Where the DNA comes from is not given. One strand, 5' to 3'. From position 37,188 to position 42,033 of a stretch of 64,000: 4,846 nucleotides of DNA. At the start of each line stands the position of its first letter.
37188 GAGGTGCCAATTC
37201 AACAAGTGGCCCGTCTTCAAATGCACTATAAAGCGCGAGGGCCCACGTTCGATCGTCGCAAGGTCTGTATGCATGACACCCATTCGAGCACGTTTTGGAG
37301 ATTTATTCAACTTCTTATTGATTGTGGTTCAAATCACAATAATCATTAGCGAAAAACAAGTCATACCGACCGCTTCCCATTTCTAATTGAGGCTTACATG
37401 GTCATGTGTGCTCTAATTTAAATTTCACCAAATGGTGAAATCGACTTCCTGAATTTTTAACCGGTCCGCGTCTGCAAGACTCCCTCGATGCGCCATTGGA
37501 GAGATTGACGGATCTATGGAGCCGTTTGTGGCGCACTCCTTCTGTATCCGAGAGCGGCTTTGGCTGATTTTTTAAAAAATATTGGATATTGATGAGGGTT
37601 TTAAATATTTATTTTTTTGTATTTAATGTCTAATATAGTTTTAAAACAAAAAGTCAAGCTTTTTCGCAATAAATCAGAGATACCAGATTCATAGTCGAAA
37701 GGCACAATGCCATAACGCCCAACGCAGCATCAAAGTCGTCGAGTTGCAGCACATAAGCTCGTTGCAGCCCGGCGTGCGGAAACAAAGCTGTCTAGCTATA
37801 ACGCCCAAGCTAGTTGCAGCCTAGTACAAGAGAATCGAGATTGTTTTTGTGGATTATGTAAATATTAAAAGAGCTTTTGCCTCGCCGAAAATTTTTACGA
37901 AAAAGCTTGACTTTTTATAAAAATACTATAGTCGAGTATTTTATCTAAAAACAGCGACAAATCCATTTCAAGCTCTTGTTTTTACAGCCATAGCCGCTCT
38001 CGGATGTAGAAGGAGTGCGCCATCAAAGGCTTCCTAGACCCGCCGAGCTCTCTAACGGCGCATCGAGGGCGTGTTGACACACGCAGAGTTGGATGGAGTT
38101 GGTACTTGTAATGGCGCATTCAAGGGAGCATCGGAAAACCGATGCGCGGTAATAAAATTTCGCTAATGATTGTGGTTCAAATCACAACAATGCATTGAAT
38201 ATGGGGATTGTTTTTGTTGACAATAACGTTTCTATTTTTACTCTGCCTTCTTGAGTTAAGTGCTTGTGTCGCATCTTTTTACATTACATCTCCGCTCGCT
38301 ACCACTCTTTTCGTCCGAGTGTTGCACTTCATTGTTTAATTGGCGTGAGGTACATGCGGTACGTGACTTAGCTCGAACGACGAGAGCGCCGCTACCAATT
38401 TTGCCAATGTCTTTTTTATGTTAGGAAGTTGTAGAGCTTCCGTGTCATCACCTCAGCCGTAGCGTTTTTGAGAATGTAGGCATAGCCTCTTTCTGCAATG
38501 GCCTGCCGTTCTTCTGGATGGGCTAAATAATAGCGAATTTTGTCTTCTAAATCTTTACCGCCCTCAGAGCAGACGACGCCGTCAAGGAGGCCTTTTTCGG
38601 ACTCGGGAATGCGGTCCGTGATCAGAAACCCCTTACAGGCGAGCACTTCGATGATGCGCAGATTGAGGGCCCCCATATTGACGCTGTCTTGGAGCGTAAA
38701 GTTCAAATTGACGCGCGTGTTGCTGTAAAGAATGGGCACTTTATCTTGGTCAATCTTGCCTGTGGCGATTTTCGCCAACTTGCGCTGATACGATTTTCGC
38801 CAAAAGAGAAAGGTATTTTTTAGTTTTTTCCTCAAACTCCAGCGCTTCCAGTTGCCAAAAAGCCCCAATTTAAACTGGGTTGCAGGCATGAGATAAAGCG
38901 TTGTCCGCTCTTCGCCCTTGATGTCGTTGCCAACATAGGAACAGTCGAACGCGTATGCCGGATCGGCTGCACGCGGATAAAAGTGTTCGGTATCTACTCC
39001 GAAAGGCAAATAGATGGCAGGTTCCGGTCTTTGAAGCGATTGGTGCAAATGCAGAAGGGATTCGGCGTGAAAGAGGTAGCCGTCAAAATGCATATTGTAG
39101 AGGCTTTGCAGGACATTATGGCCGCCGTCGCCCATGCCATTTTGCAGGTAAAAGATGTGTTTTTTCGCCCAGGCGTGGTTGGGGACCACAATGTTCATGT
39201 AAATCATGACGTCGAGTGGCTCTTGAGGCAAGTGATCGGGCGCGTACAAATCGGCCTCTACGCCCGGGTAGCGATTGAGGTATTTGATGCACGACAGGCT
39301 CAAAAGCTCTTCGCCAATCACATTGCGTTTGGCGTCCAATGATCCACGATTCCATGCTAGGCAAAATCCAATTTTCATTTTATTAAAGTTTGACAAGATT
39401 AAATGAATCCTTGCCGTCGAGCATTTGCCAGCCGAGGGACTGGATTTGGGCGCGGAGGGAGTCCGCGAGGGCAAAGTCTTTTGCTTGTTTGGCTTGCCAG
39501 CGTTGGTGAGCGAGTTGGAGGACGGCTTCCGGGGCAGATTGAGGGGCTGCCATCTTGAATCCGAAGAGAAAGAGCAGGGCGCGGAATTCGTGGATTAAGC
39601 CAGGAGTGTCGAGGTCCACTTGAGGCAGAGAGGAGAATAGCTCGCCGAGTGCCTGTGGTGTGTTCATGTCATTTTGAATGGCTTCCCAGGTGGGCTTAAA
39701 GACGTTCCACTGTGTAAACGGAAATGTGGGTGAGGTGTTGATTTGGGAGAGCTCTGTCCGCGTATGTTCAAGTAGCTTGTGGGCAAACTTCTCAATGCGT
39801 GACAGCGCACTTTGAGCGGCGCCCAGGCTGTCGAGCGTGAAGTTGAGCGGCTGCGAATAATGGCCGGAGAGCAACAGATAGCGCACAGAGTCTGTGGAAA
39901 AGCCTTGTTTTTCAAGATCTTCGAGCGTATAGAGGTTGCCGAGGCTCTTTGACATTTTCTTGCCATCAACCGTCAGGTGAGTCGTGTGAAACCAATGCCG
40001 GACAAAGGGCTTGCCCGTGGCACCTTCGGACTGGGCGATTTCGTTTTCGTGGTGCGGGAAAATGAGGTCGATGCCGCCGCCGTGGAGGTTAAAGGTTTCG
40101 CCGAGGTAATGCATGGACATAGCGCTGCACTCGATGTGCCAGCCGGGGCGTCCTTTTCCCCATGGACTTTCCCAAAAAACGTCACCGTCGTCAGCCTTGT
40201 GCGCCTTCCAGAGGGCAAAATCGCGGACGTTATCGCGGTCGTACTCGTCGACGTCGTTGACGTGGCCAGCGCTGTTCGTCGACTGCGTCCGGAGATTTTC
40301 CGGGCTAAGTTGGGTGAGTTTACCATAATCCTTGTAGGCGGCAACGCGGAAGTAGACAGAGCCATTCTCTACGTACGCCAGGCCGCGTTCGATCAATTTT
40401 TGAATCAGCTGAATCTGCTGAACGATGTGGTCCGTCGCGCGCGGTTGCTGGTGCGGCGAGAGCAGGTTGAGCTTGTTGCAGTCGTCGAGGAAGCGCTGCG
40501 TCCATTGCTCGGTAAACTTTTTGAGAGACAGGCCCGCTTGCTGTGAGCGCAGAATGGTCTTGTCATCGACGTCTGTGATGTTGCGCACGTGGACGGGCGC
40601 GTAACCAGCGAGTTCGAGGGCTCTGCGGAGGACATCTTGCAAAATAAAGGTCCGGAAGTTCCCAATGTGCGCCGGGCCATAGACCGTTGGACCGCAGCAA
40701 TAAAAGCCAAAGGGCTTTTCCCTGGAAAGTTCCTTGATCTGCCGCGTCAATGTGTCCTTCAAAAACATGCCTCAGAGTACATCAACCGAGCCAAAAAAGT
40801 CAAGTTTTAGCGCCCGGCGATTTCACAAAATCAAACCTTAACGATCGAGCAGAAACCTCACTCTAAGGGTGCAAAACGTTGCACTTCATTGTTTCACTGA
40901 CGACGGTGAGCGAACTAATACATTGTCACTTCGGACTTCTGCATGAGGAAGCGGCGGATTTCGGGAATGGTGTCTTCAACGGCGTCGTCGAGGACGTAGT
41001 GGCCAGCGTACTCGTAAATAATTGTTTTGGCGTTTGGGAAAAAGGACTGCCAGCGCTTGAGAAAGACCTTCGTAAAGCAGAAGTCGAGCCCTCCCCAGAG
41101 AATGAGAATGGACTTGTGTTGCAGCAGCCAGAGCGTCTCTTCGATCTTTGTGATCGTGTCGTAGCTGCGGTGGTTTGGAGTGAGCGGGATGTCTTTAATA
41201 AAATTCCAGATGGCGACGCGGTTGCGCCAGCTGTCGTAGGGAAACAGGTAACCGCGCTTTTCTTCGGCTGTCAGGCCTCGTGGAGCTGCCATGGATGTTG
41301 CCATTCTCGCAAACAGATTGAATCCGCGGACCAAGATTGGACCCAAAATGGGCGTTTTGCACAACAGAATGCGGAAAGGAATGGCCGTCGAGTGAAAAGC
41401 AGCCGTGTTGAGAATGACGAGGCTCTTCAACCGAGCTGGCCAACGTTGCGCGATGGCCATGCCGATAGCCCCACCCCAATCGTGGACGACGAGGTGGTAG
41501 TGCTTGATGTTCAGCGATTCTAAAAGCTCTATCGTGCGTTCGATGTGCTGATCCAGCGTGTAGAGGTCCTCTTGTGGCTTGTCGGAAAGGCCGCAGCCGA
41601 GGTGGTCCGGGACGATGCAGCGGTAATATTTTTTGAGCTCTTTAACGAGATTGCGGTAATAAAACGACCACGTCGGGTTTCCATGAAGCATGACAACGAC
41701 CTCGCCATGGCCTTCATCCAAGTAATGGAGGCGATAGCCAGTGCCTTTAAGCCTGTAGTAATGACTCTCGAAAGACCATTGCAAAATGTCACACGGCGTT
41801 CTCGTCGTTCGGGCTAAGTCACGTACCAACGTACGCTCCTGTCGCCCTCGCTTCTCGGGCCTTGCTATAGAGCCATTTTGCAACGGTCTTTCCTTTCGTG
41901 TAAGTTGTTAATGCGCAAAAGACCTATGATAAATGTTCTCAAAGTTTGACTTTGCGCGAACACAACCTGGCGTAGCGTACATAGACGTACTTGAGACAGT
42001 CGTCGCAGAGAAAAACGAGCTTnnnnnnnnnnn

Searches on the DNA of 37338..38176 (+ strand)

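Call 55: search_dna_similar(query=window:37338-38176:+, collection=plasmids, mode=distant, max_rows=10)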
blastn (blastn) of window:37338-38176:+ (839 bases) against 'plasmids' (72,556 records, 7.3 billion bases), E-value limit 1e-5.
No match.

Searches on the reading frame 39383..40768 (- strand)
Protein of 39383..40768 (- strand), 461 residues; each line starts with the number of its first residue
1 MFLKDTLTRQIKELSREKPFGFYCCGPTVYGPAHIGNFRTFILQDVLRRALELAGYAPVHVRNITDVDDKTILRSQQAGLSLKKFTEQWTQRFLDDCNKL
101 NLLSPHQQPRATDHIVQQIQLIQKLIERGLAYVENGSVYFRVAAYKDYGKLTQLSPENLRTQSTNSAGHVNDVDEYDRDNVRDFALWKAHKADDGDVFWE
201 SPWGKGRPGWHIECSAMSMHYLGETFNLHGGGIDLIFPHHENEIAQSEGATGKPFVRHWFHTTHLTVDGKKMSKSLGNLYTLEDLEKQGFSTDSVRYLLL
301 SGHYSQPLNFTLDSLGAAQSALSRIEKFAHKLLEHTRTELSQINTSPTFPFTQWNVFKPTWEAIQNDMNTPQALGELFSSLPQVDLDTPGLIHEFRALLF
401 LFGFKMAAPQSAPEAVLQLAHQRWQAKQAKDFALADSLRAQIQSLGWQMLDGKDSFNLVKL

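Call 24: search_protein_families(library=ncbifam, proteins=[window:39383-40768:-])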
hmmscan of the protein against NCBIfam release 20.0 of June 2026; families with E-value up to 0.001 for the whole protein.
window:39383-40768:- (461 aa): 14 families
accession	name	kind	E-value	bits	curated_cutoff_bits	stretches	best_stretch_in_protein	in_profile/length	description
TIGR00435.1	cysS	equivalog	2.7e-125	419.1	340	1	1-454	1-459/466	cysteine--tRNA ligase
NF011108.0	PRK14536.1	equivalog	5.1e-101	338.9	780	1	3-452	5-481/490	cysteine--tRNA ligase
NF011107.0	PRK14534.1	equivalog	4.3e-75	253.5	744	1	3-454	5-474/481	cysteine--tRNA ligase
TIGR03447.1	mycothiol_MshC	equivalog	9.2e-74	248.7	485.1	1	3-329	20-346/411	cysteine--1-D-myo-inosityl 2-amino-2-deoxy-alpha-D-glucopyranoside ligase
TIGR00398.1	metG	equivalog_domain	1.7e-13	50.2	336.35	2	252-302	308-357/530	methionine--tRNA ligase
NF008957.0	PRK12300.1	subfamily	1e-09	36.9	677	1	265-340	620-696/946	leucine--tRNA ligase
NF008900.0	PRK12267.1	equivalog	1.1e-09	37.4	598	1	252-301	280-328/648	methionine--tRNA ligase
NF001100.0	PRK00133.1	equivalog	1.6e-08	33.6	587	1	260-303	319-362/676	methionine--tRNA ligase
TIGR00422.1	valS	equivalog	5.2e-07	28.1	612.1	1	209-346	466-594/863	valine--tRNA ligase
TIGR00392.1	ileS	equivalog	1.4e-06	26.8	621.4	1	261-328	601-667/861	isoleucine--tRNA ligase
TIGR00395.1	leuS_arch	equivalog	3e-06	25.5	648.5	1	263-341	612-690/938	leucine--tRNA ligase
NF009687.0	PRK13208.1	equivalog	5.4e-06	24.8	738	1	253-339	516-600/801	valine--tRNA ligase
NF004349.1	PRK05729.1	equivalog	1.3e-05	23.7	704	1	232-342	476-580/860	valine--tRNA ligase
TIGR00467.1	lysS_arch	equivalog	7.2e-05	21.5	147.55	0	24-83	23-78/515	lysine--tRNA ligase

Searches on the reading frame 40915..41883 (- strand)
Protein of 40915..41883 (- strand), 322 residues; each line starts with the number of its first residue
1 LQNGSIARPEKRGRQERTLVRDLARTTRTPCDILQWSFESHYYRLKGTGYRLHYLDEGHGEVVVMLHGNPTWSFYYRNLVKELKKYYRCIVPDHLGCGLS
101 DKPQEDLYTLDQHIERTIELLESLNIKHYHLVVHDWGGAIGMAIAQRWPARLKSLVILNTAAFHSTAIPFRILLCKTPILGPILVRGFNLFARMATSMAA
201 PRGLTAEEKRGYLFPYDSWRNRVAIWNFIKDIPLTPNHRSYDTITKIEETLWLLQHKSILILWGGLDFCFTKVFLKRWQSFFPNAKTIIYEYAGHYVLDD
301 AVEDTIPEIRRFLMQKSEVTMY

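Call 51: search_protein_families(library=pfam, proteins=[window:40915-41883:-], max_evalue=0.01)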
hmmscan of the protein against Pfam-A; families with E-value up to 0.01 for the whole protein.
window:40915-41883:- (322 aa): 4 families
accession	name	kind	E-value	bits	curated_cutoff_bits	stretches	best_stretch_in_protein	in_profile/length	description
PF00561.26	Abhydrolase_1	-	1.6e-27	97.2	25.8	2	62-165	2-104/245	alpha/beta hydrolase fold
PF12697.13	Abhydrolase_6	-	1.6e-17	65.3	26.3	1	63-304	1-213/217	Alpha/beta hydrolase family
PF12146.15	Hydrolase_4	-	7.1e-06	25.9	27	1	61-167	5-116/239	Serine aminopeptidase, S33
PF10230.15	LIDHydrolase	-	4.7e-05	23.7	27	1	61-157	3-115/262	Lipid-droplet associated hydrolase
